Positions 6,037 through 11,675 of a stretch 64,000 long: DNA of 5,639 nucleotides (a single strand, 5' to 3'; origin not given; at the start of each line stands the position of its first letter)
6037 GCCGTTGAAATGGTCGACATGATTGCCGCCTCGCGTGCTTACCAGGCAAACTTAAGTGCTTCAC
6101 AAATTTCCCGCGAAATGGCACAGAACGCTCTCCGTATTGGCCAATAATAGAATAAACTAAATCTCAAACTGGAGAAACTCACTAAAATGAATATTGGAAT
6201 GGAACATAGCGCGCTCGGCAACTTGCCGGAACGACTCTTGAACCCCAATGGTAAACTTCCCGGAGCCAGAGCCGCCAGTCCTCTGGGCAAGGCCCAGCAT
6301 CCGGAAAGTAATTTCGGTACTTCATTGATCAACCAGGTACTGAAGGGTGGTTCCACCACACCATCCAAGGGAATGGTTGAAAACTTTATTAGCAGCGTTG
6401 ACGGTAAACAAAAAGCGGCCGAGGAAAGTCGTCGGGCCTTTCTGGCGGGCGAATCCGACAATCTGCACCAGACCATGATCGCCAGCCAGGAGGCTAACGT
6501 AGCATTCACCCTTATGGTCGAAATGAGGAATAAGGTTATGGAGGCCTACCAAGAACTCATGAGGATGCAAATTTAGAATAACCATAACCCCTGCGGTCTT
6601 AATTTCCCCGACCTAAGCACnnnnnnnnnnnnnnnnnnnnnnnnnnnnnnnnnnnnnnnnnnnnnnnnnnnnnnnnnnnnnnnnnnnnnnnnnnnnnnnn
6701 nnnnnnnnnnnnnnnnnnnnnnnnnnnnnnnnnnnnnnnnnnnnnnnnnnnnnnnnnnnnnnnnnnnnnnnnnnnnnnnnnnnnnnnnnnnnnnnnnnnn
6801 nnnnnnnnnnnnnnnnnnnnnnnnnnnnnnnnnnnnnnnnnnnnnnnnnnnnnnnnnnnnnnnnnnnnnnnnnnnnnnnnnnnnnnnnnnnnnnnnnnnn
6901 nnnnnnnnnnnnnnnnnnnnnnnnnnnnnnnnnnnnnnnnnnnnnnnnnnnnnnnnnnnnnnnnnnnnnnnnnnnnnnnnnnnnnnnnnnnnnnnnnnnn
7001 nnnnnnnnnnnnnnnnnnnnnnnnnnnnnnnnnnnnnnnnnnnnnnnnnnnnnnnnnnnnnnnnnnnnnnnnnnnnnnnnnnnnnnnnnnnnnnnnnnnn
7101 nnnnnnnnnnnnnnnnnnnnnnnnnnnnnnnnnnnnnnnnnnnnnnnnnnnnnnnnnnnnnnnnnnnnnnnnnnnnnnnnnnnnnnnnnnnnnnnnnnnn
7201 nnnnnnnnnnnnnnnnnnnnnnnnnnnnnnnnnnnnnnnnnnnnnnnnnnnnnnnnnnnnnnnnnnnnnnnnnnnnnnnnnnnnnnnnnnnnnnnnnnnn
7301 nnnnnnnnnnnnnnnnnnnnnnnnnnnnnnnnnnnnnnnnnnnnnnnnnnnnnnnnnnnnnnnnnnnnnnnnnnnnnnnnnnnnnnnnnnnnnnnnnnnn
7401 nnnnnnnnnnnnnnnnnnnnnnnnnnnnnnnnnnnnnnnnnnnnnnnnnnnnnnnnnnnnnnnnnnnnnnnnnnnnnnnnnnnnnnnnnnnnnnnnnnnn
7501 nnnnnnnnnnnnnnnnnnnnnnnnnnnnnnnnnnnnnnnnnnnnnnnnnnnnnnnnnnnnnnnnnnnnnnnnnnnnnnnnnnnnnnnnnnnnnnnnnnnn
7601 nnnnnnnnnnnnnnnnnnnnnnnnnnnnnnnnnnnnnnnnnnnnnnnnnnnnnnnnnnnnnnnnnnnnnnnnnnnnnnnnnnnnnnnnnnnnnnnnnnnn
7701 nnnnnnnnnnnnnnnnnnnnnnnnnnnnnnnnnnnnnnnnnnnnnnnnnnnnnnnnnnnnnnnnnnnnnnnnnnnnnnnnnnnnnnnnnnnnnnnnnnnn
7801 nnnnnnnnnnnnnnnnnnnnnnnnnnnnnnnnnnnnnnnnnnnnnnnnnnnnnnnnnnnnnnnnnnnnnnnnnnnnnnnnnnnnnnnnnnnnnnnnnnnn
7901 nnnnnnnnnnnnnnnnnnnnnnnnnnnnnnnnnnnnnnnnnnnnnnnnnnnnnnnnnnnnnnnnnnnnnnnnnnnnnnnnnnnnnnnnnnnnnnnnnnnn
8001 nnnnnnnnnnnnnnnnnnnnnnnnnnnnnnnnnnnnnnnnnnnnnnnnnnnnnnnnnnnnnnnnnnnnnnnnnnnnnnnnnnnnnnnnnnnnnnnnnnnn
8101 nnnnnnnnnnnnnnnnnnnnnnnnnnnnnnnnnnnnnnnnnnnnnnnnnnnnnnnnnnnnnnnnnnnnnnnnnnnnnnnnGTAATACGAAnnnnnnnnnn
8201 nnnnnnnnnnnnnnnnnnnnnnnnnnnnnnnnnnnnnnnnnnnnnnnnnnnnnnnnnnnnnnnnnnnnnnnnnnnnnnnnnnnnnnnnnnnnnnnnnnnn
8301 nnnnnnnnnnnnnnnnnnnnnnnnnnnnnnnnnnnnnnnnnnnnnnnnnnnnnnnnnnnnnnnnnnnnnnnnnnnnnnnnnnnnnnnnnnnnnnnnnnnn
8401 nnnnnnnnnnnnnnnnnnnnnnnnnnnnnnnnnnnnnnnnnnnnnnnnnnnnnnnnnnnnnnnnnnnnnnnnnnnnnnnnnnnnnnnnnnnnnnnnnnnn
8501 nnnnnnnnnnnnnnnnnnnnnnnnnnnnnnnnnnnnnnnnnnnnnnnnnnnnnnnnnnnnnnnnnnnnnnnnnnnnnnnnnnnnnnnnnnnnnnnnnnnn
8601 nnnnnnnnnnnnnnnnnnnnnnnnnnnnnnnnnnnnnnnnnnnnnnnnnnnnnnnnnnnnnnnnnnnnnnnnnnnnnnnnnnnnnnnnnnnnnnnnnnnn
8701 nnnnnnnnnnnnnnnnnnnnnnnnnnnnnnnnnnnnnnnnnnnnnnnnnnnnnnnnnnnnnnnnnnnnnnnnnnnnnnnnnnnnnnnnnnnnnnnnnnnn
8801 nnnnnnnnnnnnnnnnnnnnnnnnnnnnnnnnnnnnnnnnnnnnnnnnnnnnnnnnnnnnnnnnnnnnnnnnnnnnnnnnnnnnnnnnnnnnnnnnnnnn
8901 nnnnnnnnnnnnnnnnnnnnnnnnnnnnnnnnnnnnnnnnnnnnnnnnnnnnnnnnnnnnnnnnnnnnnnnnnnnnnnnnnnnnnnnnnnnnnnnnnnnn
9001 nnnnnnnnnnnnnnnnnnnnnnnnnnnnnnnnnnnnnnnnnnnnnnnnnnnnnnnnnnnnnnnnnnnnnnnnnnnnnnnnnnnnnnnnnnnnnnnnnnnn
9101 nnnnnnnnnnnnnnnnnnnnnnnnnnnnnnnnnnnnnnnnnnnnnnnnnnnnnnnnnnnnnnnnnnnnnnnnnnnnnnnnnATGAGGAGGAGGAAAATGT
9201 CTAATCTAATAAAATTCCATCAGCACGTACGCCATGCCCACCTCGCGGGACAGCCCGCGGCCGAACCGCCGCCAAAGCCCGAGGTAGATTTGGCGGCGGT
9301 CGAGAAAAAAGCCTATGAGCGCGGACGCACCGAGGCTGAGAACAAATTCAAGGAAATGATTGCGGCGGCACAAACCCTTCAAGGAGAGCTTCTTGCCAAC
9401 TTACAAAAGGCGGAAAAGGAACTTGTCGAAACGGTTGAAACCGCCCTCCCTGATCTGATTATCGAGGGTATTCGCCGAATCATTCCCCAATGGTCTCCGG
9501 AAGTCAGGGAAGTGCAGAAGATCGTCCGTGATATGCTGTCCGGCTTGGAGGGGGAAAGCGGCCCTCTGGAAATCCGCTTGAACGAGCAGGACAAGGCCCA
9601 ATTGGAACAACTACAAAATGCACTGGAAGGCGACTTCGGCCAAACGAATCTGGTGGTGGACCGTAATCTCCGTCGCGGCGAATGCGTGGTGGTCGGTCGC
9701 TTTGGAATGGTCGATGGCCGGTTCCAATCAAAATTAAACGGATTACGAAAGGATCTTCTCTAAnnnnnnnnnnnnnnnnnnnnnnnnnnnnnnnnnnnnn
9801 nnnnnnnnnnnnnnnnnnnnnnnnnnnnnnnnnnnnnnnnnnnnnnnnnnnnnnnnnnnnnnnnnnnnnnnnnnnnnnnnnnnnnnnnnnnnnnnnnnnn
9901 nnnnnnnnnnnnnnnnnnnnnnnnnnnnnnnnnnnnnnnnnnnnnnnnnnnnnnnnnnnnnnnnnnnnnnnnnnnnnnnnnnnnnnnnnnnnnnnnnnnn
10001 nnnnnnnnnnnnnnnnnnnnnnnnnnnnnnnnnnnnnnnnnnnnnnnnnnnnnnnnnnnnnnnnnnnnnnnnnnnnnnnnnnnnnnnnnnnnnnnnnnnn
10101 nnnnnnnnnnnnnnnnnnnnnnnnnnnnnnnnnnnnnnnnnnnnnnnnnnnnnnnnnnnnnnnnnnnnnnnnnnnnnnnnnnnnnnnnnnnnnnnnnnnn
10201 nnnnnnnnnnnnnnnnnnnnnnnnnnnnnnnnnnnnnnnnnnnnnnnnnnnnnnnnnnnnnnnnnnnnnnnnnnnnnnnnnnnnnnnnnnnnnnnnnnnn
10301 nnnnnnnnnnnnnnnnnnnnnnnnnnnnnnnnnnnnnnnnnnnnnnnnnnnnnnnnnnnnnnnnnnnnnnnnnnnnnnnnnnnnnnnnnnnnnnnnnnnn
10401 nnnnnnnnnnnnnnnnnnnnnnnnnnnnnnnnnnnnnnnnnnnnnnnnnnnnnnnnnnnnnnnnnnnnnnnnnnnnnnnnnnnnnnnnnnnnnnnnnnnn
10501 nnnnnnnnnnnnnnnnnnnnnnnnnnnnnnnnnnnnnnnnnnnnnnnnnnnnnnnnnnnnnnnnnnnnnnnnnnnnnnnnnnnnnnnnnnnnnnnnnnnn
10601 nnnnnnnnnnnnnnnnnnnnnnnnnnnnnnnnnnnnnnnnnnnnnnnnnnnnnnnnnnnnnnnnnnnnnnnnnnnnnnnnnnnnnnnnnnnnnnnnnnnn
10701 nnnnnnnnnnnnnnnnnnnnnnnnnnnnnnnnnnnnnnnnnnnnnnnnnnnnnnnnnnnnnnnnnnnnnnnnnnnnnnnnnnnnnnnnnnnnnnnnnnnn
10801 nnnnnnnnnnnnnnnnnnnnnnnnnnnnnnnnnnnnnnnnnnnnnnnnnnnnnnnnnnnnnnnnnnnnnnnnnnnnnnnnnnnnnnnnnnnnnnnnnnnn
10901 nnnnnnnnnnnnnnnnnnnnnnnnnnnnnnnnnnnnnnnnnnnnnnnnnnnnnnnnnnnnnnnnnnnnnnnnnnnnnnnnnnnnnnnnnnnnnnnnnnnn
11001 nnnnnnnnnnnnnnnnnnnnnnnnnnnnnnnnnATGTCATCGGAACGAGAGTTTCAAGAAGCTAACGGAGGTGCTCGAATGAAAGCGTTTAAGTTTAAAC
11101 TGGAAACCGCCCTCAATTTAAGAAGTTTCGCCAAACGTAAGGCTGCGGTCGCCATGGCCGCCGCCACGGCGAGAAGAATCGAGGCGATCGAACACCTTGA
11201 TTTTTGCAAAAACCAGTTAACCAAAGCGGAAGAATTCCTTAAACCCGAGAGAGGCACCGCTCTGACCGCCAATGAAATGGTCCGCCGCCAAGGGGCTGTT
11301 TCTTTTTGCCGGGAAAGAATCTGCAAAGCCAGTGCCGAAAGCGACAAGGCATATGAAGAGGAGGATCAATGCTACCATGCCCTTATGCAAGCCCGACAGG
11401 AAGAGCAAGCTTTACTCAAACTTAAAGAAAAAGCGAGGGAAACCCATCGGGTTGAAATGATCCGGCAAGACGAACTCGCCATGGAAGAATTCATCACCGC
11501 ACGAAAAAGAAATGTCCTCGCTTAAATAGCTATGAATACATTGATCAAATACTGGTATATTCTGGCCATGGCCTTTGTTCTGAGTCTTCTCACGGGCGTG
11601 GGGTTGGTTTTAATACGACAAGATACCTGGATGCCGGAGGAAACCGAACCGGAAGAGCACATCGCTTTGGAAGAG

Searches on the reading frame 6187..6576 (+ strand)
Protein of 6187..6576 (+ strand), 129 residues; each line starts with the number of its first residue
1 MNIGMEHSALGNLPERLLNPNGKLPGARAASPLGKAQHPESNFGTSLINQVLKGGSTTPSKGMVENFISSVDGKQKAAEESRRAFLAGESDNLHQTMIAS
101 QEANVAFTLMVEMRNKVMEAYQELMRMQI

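Call 7: search_protein_families(library=pfam, proteins=[window:6187-6576:+])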
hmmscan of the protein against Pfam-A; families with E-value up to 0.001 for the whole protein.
window:6187-6576:+ (129 aa): 1 family
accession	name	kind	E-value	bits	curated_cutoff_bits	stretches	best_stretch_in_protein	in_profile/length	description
PF02049.23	FliE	-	1.8e-23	82.9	22.4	1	62-129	22-89/89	Flagellar hook-basal body complex protein FliE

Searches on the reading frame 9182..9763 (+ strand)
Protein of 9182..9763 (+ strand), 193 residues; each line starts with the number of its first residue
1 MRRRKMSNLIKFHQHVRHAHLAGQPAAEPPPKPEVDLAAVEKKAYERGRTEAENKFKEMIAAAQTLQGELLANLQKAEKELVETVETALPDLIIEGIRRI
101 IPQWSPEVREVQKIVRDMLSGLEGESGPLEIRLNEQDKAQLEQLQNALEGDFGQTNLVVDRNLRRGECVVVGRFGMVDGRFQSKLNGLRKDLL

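Call 7: search_protein_families(library=pfam, proteins=[window:9182-9763:+])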
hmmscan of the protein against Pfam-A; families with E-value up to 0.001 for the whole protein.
window:9182-9763:+ (193 aa): 1 family
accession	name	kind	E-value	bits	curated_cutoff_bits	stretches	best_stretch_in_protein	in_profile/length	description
PF02108.21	FliH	-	2.7e-11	43.9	24.1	1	69-186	9-126/128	Flagellar assembly protein FliH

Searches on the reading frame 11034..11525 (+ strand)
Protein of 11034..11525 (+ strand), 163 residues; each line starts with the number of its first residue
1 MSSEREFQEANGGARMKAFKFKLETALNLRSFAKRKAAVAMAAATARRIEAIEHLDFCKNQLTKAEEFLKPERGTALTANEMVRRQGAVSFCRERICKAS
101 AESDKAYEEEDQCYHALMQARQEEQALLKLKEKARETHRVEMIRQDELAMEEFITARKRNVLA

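Call 8: search_protein_families(library=pfam, proteins=[window:11034-11525:+])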
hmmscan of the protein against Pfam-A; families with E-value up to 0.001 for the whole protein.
window:11034-11525:+ (163 aa): 1 family
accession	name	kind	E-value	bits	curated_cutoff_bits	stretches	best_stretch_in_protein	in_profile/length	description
PF02050.21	FliJ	-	4.6e-05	24.1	28.4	1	36-153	2-118/123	Flagellar FliJ protein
